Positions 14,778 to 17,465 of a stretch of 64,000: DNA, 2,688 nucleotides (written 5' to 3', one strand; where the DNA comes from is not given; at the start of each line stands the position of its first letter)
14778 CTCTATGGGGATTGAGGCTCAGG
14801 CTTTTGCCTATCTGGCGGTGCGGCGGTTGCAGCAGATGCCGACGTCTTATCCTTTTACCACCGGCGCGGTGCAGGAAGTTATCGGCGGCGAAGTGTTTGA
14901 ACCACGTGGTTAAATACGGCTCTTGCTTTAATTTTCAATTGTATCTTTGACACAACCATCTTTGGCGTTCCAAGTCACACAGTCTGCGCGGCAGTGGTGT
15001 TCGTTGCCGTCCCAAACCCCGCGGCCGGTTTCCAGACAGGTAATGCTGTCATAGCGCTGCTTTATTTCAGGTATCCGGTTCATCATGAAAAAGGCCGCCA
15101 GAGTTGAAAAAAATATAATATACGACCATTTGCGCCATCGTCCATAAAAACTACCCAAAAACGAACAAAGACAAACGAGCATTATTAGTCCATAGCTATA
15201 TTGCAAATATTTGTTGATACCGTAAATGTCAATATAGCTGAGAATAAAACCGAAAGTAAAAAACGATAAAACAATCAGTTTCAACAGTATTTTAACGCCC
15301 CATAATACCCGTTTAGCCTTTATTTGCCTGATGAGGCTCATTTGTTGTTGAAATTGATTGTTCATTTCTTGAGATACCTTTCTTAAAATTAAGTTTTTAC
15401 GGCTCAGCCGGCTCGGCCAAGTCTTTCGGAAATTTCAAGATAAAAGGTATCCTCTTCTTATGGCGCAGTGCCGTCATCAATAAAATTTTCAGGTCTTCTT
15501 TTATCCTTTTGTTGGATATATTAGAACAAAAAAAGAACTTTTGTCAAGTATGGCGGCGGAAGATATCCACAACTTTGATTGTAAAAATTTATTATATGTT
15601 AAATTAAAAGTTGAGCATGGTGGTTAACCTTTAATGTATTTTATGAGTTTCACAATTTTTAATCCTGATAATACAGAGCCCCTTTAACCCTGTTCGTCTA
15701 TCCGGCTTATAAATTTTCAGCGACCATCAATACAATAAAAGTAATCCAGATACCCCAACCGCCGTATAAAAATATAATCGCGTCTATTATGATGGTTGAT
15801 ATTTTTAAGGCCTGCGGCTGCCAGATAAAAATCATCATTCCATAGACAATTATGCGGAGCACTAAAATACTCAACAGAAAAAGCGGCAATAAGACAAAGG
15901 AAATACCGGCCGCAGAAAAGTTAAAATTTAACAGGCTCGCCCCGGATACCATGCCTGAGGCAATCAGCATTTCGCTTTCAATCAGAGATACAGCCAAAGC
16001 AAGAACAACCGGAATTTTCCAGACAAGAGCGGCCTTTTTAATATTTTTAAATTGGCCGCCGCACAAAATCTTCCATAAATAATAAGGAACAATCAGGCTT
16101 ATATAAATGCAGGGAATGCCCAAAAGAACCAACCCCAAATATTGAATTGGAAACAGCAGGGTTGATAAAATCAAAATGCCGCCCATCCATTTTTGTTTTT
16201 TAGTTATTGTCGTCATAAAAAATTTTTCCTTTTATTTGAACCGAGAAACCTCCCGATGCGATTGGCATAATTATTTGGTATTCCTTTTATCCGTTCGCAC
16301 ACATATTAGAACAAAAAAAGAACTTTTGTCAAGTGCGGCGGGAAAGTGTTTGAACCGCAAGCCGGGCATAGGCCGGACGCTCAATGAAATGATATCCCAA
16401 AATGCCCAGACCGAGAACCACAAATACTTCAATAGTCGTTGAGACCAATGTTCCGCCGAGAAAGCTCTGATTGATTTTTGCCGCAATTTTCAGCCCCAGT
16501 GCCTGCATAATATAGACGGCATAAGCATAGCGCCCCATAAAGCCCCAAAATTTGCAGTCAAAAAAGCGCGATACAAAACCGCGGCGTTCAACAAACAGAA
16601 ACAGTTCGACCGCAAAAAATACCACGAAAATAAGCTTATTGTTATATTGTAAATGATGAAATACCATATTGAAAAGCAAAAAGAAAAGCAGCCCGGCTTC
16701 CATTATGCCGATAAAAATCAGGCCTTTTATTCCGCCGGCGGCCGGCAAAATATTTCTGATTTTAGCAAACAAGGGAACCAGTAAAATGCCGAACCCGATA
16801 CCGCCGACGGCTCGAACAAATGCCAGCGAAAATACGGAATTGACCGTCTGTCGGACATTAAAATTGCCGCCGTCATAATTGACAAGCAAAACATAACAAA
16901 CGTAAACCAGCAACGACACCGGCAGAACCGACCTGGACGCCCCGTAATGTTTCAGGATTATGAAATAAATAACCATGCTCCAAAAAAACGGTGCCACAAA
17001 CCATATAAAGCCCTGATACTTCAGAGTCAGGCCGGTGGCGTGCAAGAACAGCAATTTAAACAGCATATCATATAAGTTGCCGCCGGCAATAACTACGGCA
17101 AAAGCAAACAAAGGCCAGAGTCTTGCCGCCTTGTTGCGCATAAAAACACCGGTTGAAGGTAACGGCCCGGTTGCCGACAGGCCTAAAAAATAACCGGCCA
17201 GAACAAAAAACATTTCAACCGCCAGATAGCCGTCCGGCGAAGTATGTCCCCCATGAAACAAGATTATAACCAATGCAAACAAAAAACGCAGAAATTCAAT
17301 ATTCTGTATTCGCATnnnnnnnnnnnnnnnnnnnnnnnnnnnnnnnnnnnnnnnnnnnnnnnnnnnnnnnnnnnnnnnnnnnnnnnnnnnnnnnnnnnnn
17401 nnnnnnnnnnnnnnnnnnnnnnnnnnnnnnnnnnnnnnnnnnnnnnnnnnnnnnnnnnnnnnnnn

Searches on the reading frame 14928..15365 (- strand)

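Call 16: search_protein_families(library=pfam, proteins=[window:14928-15365:-], max_evalue=0.1)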
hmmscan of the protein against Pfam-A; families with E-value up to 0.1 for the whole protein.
window:14928-15365:- (145 aa): 6 families
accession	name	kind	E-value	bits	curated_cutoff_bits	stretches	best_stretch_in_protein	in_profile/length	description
PF07690.21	MFS_1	-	0.0004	19.8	33.4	1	10-94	193-282/347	Major Facilitator Superfamily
PF02060.20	ISK_Channel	-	0.0097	16.1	22.1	1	8-46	27-67/126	Slow voltage-gated potassium channel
PF07254.17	Cpta_toxin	-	0.036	14.6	27.3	1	54-131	13-91/133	Membrane-bound toxin component of toxin-antitoxin system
PF21964.2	NSF_ATPase_lid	-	0.037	14.5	27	1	9-33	24-48/68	NSF, AAA+ ATPase lid domain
PF17497.7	DUF5432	-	0.054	14.1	27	1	32-73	23-64/74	Family of unknown function (DUF5432)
PF22990.1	ABHD16_N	-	0.076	13.5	27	1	20-91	42-106/125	Phosphatidylserine Lipase ABHD16 N-terminal domain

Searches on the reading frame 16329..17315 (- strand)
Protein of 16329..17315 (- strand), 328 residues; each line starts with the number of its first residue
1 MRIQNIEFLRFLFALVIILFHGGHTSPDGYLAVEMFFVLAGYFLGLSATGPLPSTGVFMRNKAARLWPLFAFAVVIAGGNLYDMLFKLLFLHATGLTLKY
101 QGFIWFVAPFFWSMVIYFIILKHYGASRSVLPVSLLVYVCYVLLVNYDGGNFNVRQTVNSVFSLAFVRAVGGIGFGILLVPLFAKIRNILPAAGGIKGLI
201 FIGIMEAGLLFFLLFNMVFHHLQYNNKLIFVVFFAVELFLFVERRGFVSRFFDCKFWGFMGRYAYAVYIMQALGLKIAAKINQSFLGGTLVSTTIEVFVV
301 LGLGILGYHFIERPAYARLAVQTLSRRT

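Call 16: search_protein_families(library=pfam, proteins=[window:16329-17315:-], max_evalue=0.1)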
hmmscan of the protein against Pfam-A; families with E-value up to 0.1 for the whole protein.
window:16329-17315:- (328 aa): 1 family
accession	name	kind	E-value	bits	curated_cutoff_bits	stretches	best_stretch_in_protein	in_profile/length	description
PF01757.29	Acyl_transf_3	-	9e-09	35.3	31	1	4-305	2-318/326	Acyltransferase domain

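Call 24: find_homologous_proteins(query=window:16329-17315:-, max_evalue=1e-10)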
Query window:16329-17315:- (328 aa): 18 proteins with E <= 1e-10 among 6992 candidates.
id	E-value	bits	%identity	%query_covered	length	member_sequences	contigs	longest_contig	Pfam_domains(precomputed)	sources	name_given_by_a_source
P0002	1.5e-205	700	99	100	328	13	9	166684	PF01757.29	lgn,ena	-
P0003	5.9e-141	488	69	100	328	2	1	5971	PF01757.29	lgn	-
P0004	1.5e-137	476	67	100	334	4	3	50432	-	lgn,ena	-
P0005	1.7e-126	440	62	100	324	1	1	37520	PF01757.29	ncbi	-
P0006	5.1e-111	389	58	97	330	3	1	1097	PF01757.29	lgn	-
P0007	5.6e-102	360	54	98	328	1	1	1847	PF01757.29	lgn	-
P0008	2.6e-98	347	52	98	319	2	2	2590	PF01757.29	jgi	-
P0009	4.1e-96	340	51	100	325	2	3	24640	PF01757.29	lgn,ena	-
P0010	4.8e-94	333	51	97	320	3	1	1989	PF01757.29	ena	-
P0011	1.3e-53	201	51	56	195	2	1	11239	-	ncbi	-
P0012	3.9e-40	156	35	96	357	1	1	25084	PF01757.29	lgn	-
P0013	5.0e-33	133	32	95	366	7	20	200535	PF01757.29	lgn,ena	-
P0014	2.9e-32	130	31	97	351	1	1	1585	PF01757.29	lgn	-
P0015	8.0e-32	129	32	96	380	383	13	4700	PF01757.29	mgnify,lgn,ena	mgnify:FL=1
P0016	1.5e-25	108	32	95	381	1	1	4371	PF01757.29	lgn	-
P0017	1.0e-17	83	29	95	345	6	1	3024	PF01757.29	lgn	-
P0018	1.5e-16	79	27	96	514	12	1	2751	PF01757.29,PF22895.3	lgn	-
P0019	3.7e-12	64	31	56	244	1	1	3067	PF01757.29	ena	-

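Call 25: find_encoding_contigs(protein=P0003, flank=5000, max_places=2)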
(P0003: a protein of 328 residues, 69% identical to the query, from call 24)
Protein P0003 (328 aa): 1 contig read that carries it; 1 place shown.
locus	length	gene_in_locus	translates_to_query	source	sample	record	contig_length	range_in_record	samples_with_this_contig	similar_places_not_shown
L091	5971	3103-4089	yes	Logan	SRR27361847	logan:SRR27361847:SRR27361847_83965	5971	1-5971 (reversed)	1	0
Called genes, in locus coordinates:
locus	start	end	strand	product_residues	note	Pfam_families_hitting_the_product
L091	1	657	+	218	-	?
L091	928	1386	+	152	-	-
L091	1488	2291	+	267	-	-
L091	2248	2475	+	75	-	-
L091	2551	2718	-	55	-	-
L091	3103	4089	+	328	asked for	PF01757:Acyl_transf_3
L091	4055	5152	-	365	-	PF03702:AnmK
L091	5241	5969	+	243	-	?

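Call 26: find_encoding_contigs(protein=P0004, flank=5000, max_places=3)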
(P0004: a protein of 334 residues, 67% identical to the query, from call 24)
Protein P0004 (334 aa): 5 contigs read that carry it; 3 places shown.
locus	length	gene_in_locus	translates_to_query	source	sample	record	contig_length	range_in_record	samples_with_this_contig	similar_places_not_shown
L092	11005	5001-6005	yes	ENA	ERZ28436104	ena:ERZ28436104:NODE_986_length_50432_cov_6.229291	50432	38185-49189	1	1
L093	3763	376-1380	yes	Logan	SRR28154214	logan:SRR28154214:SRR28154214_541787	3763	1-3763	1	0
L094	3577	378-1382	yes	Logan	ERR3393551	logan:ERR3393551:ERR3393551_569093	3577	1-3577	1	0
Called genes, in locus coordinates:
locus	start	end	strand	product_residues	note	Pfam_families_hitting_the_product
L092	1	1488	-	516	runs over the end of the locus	PF01875:Memo, PF01871:AMMECR1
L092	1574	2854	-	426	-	PF02403:Seryl_tRNA_N, PF00587:tRNA-synt_2b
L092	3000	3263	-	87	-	-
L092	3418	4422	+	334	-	PF00579:tRNA-synt_1b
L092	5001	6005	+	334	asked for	-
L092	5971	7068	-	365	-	PF03702:AnmK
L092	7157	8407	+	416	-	PF00579:tRNA-synt_1b, PF22421:SYY_C-terminal, PF01479:S4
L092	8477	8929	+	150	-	PF14316:DUF4381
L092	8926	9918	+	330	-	PF00092:VWA, PF13519:VWA_2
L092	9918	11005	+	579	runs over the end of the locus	PF00092:VWA (weak), PF13519:VWA_2, PF00515:TPR_1 (weak), PF07719:TPR_2 (weak), PF13414:TPR_11 (weak)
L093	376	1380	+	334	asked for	-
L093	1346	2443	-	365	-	PF03702:AnmK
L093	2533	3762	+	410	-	?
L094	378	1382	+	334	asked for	-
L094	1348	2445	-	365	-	PF03702:AnmK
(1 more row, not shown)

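Call 27: find_encoding_contigs(protein=P0005, flank=5000, max_places=2)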
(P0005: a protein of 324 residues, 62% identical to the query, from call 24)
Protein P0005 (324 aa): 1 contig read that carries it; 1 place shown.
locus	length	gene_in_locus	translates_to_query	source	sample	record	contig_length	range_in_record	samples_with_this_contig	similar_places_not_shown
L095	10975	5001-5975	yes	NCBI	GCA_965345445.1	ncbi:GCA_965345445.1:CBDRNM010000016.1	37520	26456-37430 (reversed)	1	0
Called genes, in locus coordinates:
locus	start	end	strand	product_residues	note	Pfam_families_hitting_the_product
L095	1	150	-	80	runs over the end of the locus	?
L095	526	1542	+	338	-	PF00579:tRNA-synt_1b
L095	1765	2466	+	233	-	-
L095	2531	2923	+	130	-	-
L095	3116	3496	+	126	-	-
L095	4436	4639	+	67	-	-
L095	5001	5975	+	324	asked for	PF01757:Acyl_transf_3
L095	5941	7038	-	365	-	PF03702:AnmK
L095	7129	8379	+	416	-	PF00579:tRNA-synt_1b, PF22421:SYY_C-terminal, PF01479:S4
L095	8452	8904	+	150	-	PF14316:DUF4381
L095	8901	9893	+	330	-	PF00092:VWA, PF13519:VWA_2, PF06707:DUF1194 (weak)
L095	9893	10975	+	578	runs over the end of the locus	PF13432:TPR_16 (faint), PF13519:VWA_2, PF13174:TPR_6 (faint), PF00515:TPR_1 (faint), PF07719:TPR_2 (weak)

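Call 28: find_encoding_contigs(protein=P0009, flank=5000, max_places=3)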
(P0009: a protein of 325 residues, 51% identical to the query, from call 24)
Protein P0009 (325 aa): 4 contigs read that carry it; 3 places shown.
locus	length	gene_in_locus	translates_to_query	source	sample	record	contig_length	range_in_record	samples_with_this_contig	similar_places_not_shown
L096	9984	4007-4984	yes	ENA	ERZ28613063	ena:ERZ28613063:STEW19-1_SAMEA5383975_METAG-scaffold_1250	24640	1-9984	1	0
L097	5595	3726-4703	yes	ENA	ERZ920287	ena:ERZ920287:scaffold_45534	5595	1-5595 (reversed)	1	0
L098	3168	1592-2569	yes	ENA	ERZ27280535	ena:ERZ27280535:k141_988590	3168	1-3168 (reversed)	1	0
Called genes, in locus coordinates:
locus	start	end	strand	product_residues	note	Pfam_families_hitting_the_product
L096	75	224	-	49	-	-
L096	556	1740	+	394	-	PF00871:Acetate_kinase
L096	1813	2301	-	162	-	-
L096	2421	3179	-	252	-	-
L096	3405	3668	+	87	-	-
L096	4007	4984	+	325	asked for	PF01757:Acyl_transf_3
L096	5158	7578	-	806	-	PF03030:H_PPase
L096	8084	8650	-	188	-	-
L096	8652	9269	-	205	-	-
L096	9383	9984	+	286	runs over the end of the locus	-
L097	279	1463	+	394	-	PF00871:Acetate_kinase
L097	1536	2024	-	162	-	-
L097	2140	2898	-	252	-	-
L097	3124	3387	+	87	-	-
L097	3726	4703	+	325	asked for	PF01757:Acyl_transf_3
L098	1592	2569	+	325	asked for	PF01757:Acyl_transf_3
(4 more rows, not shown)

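Call 35: find_encoding_contigs(protein=P0008, flank=3000, max_places=2)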
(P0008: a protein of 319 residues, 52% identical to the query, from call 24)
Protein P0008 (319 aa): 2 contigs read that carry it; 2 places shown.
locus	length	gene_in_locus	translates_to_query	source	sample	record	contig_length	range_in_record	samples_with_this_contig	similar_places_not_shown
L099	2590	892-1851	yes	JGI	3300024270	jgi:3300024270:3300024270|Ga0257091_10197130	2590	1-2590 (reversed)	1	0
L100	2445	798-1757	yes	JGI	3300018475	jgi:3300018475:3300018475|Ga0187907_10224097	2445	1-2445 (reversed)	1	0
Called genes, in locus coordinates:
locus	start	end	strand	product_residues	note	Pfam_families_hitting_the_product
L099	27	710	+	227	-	-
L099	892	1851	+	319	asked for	PF01757:Acyl_transf_3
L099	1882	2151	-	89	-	PF13467:RHH_4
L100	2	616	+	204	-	?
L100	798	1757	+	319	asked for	PF01757:Acyl_transf_3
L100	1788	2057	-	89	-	PF13467:RHH_4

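Call 36: find_encoding_contigs(protein=P0007, flank=3000, max_places=2)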
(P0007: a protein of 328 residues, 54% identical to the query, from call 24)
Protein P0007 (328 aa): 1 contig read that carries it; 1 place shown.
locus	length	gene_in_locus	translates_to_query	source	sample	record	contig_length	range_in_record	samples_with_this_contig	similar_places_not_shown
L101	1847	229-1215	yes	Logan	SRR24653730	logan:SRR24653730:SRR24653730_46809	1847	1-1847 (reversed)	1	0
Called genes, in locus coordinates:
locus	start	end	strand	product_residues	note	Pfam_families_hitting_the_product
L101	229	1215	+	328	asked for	PF01757:Acyl_transf_3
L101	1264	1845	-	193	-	?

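Call 37: find_encoding_contigs(protein=P0010, flank=3000, max_places=2)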
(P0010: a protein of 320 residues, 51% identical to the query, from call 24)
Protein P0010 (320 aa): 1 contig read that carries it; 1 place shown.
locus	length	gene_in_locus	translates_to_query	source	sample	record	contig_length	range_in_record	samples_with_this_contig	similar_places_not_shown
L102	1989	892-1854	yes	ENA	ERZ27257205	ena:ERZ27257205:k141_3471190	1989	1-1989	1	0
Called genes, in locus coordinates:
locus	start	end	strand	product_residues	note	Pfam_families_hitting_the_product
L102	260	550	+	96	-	-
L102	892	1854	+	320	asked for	PF01757:Acyl_transf_3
